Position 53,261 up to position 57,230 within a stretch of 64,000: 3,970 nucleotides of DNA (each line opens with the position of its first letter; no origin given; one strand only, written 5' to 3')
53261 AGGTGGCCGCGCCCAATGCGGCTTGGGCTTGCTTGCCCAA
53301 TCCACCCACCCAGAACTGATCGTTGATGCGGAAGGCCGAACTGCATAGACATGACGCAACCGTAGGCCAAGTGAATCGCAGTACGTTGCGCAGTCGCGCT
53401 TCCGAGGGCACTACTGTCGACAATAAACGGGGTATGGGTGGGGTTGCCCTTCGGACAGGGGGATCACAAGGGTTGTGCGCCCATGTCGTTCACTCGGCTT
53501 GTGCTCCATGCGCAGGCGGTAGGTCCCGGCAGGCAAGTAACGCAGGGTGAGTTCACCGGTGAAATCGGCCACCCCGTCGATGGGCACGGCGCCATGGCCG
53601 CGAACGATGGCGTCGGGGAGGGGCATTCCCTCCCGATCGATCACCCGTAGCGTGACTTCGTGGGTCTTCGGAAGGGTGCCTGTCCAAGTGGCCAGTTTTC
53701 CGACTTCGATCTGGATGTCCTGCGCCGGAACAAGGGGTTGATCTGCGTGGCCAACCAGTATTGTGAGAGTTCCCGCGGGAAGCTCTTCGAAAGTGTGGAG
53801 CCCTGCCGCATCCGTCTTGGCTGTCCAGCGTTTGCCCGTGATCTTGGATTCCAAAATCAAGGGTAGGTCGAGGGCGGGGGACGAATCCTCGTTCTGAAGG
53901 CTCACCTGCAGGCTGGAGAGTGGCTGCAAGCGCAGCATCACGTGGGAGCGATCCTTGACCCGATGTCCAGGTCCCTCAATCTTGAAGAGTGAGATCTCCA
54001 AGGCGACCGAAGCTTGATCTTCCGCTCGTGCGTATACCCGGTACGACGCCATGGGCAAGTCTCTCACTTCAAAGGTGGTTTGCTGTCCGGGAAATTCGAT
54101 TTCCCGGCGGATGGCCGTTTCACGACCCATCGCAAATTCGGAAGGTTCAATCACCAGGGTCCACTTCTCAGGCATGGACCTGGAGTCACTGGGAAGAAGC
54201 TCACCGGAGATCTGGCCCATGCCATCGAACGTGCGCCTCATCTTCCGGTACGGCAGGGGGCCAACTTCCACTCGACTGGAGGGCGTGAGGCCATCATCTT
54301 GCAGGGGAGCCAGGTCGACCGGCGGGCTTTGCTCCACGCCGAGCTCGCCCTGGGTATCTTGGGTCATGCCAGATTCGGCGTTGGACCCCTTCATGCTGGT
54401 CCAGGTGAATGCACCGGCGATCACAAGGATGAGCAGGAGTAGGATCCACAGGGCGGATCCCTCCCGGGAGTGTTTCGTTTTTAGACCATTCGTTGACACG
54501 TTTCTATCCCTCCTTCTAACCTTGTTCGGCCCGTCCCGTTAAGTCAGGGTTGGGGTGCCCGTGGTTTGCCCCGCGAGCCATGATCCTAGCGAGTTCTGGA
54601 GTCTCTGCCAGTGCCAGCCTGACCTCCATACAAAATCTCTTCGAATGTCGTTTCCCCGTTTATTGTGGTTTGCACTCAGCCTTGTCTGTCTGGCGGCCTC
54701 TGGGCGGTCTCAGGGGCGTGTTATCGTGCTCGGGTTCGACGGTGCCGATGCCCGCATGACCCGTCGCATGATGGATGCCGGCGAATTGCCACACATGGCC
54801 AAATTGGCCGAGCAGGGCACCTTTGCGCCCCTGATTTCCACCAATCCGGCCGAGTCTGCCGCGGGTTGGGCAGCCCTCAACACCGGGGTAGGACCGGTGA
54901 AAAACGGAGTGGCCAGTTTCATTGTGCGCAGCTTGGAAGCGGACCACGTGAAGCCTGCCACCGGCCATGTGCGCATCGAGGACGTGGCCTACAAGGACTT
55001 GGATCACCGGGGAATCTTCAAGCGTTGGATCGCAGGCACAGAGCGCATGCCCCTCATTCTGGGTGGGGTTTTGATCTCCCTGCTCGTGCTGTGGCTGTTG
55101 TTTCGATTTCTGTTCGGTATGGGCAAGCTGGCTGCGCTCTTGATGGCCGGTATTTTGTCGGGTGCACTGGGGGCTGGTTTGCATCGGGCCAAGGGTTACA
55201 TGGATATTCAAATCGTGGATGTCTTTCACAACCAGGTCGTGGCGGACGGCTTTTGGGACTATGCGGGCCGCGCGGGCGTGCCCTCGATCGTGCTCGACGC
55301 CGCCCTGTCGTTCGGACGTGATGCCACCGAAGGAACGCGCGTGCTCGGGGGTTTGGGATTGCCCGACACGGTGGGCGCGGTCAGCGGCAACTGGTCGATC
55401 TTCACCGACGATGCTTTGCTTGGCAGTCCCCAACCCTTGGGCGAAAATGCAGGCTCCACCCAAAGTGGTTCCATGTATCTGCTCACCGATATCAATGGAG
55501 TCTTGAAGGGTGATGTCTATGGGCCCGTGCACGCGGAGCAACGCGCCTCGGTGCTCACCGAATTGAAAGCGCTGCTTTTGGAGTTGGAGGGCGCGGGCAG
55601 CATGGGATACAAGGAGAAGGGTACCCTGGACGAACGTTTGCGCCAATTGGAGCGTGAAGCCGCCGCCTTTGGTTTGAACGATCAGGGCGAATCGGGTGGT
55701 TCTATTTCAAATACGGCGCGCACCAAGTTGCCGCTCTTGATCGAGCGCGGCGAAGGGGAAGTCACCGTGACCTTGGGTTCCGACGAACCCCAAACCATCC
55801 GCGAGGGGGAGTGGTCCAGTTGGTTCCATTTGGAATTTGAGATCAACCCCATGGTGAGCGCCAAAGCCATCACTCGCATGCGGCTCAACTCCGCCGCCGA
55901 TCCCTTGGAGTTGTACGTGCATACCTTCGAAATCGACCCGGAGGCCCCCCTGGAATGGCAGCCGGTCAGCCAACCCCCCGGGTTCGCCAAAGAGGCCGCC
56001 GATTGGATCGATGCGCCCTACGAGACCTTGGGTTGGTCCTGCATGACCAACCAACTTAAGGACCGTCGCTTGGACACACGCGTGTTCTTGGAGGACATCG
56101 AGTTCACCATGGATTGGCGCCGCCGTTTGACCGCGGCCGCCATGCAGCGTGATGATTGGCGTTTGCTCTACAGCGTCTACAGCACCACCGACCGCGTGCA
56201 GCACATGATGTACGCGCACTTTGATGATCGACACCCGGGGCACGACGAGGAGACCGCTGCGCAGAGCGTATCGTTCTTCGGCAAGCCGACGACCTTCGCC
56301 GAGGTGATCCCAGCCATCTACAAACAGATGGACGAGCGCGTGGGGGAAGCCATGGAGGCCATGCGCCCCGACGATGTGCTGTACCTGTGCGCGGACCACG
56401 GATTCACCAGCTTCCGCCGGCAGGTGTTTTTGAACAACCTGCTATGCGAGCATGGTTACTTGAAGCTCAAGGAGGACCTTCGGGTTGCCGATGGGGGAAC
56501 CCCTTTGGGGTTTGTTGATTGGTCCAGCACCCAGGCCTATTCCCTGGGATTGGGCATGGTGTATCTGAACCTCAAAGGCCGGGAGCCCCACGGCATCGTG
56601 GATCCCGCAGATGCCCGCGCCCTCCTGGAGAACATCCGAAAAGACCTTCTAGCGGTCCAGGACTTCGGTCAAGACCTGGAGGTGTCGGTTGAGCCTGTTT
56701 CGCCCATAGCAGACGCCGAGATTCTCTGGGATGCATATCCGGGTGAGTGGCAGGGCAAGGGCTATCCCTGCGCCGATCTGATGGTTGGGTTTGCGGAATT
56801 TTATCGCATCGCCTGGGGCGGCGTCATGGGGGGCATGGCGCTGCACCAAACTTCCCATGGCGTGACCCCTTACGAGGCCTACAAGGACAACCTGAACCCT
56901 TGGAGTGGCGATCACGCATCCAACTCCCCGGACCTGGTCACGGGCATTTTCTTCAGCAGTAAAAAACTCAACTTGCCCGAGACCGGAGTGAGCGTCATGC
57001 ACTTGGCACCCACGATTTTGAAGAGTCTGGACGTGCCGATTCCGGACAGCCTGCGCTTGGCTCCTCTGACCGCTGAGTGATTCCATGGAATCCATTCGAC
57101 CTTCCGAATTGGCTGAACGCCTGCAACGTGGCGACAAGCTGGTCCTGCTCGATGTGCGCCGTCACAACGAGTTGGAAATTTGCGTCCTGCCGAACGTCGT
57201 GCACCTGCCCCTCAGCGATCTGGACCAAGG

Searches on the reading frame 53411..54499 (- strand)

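Call 22: search_protein_families(library=pfam, proteins=[window:53411-54499:-], max_evalue=0.001)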
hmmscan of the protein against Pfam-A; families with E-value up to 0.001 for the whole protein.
window:53411-54499:- (362 aa): 1 family
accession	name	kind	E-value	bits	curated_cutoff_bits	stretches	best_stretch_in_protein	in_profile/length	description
PF13620.12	CarboxypepD_reg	-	3.6e-10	40.5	32.3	0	282-340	2-63/82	Carboxypeptidase regulatory-like domain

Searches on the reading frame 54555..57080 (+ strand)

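Call 51: search_protein_families(library=pfam, proteins=[window:54555-57080:+], max_evalue=0.001)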
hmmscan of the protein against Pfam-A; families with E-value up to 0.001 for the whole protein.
window:54555-57080:+ (841 aa): 1 family
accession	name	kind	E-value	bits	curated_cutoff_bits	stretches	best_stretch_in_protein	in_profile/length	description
PF01663.27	Phosphodiest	-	9.6e-26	91.6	23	2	520-744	135-315/342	Type I phosphodiesterase / nucleotide pyrophosphatase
